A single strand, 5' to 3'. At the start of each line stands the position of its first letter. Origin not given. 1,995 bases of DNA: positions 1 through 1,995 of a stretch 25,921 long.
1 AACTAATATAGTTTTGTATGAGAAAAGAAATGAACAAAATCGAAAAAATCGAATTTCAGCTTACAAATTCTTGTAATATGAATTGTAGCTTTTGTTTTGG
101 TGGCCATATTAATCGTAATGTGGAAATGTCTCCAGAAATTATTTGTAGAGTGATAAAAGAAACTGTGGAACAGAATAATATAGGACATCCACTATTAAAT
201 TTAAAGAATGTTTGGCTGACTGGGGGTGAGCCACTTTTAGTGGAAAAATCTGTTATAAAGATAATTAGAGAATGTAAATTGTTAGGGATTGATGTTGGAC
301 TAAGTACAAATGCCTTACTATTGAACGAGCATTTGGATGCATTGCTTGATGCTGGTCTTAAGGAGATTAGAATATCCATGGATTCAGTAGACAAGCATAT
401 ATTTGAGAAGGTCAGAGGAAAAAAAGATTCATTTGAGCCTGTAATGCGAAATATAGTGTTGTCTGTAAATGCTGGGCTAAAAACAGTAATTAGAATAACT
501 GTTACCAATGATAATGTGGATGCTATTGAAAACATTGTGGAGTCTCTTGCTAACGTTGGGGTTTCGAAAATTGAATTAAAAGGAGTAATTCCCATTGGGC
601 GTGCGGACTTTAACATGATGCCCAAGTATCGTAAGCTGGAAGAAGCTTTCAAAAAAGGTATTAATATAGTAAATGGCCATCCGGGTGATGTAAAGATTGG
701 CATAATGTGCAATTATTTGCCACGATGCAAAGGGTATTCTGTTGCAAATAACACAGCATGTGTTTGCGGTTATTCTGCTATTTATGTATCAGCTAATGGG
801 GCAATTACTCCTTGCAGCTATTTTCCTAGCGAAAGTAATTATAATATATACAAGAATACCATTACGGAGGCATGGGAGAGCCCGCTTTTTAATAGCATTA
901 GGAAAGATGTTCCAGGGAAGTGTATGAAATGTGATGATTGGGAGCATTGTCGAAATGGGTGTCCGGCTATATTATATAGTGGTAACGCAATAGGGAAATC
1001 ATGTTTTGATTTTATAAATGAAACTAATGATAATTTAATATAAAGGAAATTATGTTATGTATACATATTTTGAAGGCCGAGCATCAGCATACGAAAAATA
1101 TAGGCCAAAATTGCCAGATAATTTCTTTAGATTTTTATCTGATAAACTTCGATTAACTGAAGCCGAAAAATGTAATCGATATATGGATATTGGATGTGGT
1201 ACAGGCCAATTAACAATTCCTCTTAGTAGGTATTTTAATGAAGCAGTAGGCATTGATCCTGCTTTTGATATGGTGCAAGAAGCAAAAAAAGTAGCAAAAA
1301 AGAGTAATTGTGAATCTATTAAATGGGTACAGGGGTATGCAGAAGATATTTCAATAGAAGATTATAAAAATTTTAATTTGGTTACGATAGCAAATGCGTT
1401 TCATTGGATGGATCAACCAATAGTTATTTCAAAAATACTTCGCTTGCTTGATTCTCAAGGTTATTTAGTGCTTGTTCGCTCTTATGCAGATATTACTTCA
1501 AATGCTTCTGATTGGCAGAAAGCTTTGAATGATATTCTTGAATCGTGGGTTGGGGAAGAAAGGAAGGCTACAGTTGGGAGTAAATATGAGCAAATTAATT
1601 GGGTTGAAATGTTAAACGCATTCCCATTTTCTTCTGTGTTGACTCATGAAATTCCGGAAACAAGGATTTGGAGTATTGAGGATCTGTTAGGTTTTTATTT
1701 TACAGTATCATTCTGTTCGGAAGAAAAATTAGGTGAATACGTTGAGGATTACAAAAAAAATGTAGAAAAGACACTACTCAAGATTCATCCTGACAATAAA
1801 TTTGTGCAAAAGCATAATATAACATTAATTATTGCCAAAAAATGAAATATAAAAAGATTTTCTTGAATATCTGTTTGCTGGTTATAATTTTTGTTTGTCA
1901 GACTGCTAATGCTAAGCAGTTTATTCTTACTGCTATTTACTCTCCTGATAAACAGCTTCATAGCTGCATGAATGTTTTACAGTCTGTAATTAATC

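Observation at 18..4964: Candidate signal synthesis plus sensing operon beside the ICE control switch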

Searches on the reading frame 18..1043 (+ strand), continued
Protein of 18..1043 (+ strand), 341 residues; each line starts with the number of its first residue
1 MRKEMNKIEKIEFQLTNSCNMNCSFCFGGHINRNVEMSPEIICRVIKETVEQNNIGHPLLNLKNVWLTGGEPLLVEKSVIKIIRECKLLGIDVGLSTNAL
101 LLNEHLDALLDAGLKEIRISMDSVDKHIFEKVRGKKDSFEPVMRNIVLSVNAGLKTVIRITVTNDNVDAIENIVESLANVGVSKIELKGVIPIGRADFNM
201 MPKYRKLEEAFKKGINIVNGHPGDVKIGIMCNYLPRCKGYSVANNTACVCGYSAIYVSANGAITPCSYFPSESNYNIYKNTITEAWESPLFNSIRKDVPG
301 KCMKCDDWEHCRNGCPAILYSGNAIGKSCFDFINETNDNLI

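Call 105: search_protein_families(library=ncbifam, proteins=[L006:7998-9278:+, L004:6612-7910:+, L008:8023-9312:+, L010:8010-9284:+, L006:9275-9754:+], max_evalue=0.001)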
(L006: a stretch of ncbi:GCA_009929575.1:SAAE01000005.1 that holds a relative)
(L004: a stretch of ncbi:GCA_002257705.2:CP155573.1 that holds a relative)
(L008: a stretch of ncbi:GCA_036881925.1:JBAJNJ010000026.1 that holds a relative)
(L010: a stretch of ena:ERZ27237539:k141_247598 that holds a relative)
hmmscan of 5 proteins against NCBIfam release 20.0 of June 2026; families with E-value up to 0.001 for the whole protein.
L006:7998-9278:+ (426 aa): 6 families
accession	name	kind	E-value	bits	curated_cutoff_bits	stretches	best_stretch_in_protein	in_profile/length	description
NF003068.0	PRK03991.1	equivalog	4.3e-66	223.6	484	1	22-384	181-554/613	threonine--tRNA ligase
TIGR00418.1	thrS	equivalog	6.8e-46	157.3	383.65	1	40-384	173-527/565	threonine--tRNA ligase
NF011500.0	PRK14938.1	equivalog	3.3e-10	39.5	362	1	304-384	249-329/387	Ser-tRNA(Thr) hydrolase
TIGR00408.1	proS_fam_I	equivalog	8.1e-07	28.3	437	0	47-197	19-172/475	proline--tRNA ligase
TIGR00414.1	serS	equivalog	0.00025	20.2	301.65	1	108-201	213-306/418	serine--tRNA ligase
NF006625.0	PRK09194.1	equivalog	0.00049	19.1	558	0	137-197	117-176/559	proline--tRNA ligase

L004:6612-7910:+ (432 aa): 4 families
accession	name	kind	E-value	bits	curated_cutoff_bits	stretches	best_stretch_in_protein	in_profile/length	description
NF003068.0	PRK03991.1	equivalog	2.1e-67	227.9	484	1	17-429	181-610/613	threonine--tRNA ligase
TIGR00418.1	thrS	equivalog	5.1e-42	144.5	383.65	1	17-377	156-527/565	threonine--tRNA ligase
TIGR00408.1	proS_fam_I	equivalog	1.6e-09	37.2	437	1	26-193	3-175/475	proline--tRNA ligase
NF011500.0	PRK14938.1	equivalog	9.8e-08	31.3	362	1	311-378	264-330/387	Ser-tRNA(Thr) hydrolase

L008:8023-9312:+ (429 aa): 4 families
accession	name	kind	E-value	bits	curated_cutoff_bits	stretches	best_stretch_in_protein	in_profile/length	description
NF003068.0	PRK03991.1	equivalog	1.2e-71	241.9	484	1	38-427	203-611/613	threonine--tRNA ligase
TIGR00418.1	thrS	equivalog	2.8e-51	175.1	383.65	1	38-380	177-531/565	threonine--tRNA ligase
NF011500.0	PRK14938.1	equivalog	7.6e-10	38.3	362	1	297-420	249-377/387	Ser-tRNA(Thr) hydrolase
TIGR00408.1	proS_fam_I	equivalog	3.1e-06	26.4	437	0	42-190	20-173/475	proline--tRNA ligase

L010:8010-9284:+ (424 aa): 6 families
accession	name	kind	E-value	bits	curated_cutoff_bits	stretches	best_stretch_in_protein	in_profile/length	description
NF003068.0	PRK03991.1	equivalog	3e-64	217.4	484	1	28-383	188-554/613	threonine--tRNA ligase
TIGR00418.1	thrS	equivalog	1.4e-45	156.3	383.65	1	43-383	177-527/565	threonine--tRNA ligase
NF011500.0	PRK14938.1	equivalog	2.5e-07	30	362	1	303-400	249-348/387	Ser-tRNA(Thr) hydrolase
TIGR00442.1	hisS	equivalog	8.8e-05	21.7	286.75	1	55-201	2-146/406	histidine--tRNA ligase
TIGR00408.1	proS_fam_I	equivalog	0.00011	21.3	437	1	38-195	14-171/475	proline--tRNA ligase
TIGR00414.1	serS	equivalog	0.00036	19.7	301.65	1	59-161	165-265/418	serine--tRNA ligase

L006:9275-9754:+ (159 aa): 1 family
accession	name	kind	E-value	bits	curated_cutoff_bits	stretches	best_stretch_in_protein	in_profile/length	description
TIGR00104.1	tRNA_TsaA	equivalog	3e-36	124.8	93.25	1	4-130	3-133/143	tRNA (N6-threonylcarbamoyladenosine(37)-N6)-methyltransferase TrmO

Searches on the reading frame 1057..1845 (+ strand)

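Call 3: search_protein_families(library=pfam, proteins=[window:1057-1845:+], max_evalue=0.01)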
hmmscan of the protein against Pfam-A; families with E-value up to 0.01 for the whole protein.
window:1057-1845:+ (262 aa): 10 families
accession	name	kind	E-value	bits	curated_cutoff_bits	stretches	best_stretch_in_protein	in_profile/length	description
PF08241.18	Methyltransf_11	-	3.6e-17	63.2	21.2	1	44-139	2-95/95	Methyltransferase domain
PF13847.12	Methyltransf_31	-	2.6e-16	60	27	1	39-162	4-130/145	Methyltransferase domain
PF13649.12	Methyltransf_25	-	3e-16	60.3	27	1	43-135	2-97/97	Methyltransferase domain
PF08242.18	Methyltransf_12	-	6.7e-12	46.4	30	1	43-137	1-98/98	Methyltransferase domain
PF13489.12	Methyltransf_23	-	6.6e-11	42.6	27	1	15-152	4-124/164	Methyltransferase domain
PF01209.24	Ubie_methyltran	-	8.4e-10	38.8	20.1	1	34-140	43-152/233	ubiE/COQ5 methyltransferase family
PF13679.12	Methyltransf_32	-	0.00023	21.6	27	1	24-98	10-92/143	Methyltransferase domain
PF01135.25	PCMT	-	0.00041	20.6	20.3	1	35-93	70-131/210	Protein-L-isoaspartate(D-aspartate) O-methyltransferase (PCMT)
PF02527.21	GidB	-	0.00094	19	27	1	26-142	34-149/184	rRNA small subunit methyltransferase G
PF05175.20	MTS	-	0.0014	18.8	23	1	38-119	31-112/170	Methyltransferase small domain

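Call 4: search_protein_families(library=ncbifam, proteins=[window:1057-1845:+], max_evalue=0.01)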
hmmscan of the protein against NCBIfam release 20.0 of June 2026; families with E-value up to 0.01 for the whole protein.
window:1057-1845:+ (262 aa): 42 families (the best 25 are shown)
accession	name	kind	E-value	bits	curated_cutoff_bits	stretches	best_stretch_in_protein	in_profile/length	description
TIGR01983.1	UbiG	equivalog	4.5e-13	49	102.95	1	40-140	51-152/228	bifunctional 2-polyprenyl-6-hydroxyphenol methylase/3-demethylubiquinol 3-O-methyltransferase UbiG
TIGR02072.1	BioC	equivalog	1.5e-12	47.8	184.95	1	35-139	29-132/244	malonyl-ACP O-methyltransferase BioC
NF001244.0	PRK00216.1-5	equivalog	2.8e-12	46.4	216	1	33-140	43-154/236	bifunctional demethylmenaquinone methyltransferase/2-methoxy-6-polyprenyl-1,4-benzoquinol methylase UbiE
TIGR01934.1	MenG_MenH_UbiE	subfamily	2.9e-12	46.4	158.35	1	34-144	35-146/223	ubiquinone/menaquinone biosynthesis methyltransferase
NF043040.1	corrin_prot_MT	hypoth_equivalog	4.7e-12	45.8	180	1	38-140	41-148/216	corrinoid protein-associated methyltransferase CpaM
TIGR04345.1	ovoA_Cterm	equivalog_domain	3.5e-11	43.1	170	1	31-86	34-89/242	putative 4-mercaptohistidine N1-methyltransferase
NF045667.1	MTase_DVU1556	equivalog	1.3e-08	34.6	155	1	30-192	14-161/213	DVU_1556 family methyltransferase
TIGR00479.1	rumA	equivalog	1.9e-08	33.6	183.55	1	34-103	289-358/432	23S rRNA (uracil(1939)-C(5))-methyltransferase RlmD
NF041537.1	ArsM_AhpD_UU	exception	1.2e-07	30.8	510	1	33-175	71-211/345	arsenite methyltransferase/AhpD domain selenoprotein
TIGR02021.1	BchM-ChlM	equivalog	2.7e-07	30.3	158.9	1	34-145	49-157/218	magnesium protoporphyrin IX methyltransferase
NF009639.0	PRK13168.1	equivalog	3.2e-07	29.6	458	1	30-92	292-354/446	23S rRNA (uracil(1939)-C(5))-methyltransferase RlmD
NF041536.1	ArsM_DUF2284_UU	exception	6.6e-07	28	575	1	32-174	70-210/459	arsenite methyltransferase/DUF2284 domain selenoprotein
NF001243.0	PRK00216.1-4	equivalog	8.6e-07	28.5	235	1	29-139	38-151/237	demethylmenaquinone methyltransferase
TIGR02469.1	CbiT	equivalog_domain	2.3e-06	27.9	78.3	1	34-112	15-95/124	precorrin-6Y C5,15-methyltransferase (decarboxylating) subunit CbiT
TIGR00740.1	TIGR00740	equivalog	2.3e-06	27.5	193.3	1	42-141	57-161/239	carboxy-S-adenosyl-L-methionine synthase CmoA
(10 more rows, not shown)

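Call 6: search_protein_families(library=padloc, proteins=[window:1057-1845:+], max_evalue=0.01)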
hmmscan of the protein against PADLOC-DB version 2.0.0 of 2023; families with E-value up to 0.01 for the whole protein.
window:1057-1845:+ (262 aa): 1 family
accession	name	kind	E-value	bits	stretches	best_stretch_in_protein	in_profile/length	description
PDLC04134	mad2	-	8.9e-17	59.1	1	21-150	277-405/492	mads_2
